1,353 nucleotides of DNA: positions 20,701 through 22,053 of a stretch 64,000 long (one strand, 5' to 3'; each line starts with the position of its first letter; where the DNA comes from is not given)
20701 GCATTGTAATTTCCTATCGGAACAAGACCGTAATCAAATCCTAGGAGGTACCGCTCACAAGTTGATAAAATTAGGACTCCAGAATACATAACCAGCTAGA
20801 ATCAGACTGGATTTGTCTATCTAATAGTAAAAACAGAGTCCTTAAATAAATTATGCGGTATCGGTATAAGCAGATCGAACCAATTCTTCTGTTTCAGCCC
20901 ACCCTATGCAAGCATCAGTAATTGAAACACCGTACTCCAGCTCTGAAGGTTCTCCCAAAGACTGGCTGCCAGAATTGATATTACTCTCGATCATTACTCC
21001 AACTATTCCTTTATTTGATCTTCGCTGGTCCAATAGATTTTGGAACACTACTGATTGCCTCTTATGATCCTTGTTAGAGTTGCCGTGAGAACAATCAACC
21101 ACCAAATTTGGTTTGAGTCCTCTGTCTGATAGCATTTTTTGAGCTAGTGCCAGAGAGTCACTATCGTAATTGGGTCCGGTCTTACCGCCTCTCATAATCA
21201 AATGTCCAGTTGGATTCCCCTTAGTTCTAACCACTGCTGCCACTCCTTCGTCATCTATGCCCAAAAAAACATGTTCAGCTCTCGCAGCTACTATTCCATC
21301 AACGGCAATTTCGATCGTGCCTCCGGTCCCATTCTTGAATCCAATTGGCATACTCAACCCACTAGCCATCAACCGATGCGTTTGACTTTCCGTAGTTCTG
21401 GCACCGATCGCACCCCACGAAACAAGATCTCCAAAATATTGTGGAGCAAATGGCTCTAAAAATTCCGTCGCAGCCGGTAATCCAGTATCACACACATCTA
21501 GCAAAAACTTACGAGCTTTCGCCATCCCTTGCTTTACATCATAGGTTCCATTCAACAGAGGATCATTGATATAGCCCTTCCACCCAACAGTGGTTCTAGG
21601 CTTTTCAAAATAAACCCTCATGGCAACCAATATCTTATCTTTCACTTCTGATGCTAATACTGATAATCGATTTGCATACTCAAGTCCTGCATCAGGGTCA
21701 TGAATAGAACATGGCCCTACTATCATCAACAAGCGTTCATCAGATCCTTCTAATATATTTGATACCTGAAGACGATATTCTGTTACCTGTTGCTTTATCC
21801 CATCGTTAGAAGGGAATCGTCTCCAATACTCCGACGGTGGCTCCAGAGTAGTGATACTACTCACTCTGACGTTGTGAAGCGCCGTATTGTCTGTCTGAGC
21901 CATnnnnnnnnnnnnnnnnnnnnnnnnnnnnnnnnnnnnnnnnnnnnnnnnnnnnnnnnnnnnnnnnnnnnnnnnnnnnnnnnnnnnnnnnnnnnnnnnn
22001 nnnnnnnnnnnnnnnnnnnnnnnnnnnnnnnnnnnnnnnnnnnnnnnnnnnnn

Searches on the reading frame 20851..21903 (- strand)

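Call 20: search_protein_families(library=ncbifam, proteins=[window:20851-21903:-], max_evalue=1e-10)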
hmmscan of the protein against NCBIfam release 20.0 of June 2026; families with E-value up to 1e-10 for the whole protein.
window:20851-21903:- (350 aa): 4 families
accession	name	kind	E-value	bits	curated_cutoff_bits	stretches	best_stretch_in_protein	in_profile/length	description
NF009395.0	PRK12755.1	subfamily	8.6e-148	491.8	343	1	5-347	3-346/355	3-deoxy-7-phosphoheptulonate synthase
TIGR00034.1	aroFGH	equivalog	3.2e-140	466.8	173.2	1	11-344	2-333/342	3-deoxy-7-phosphoheptulonate synthase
NF009396.0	PRK12756.1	subfamily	3.8e-131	437.1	463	1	10-344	5-339/349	Trp-sensitive 3-deoxy-7-phosphoheptulonate synthase AroH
NF006723.0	PRK09261.1-1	equivalog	9.4e-124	412.8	568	1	10-344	6-340/351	3-deoxy-7-phosphoheptulonate synthase AroG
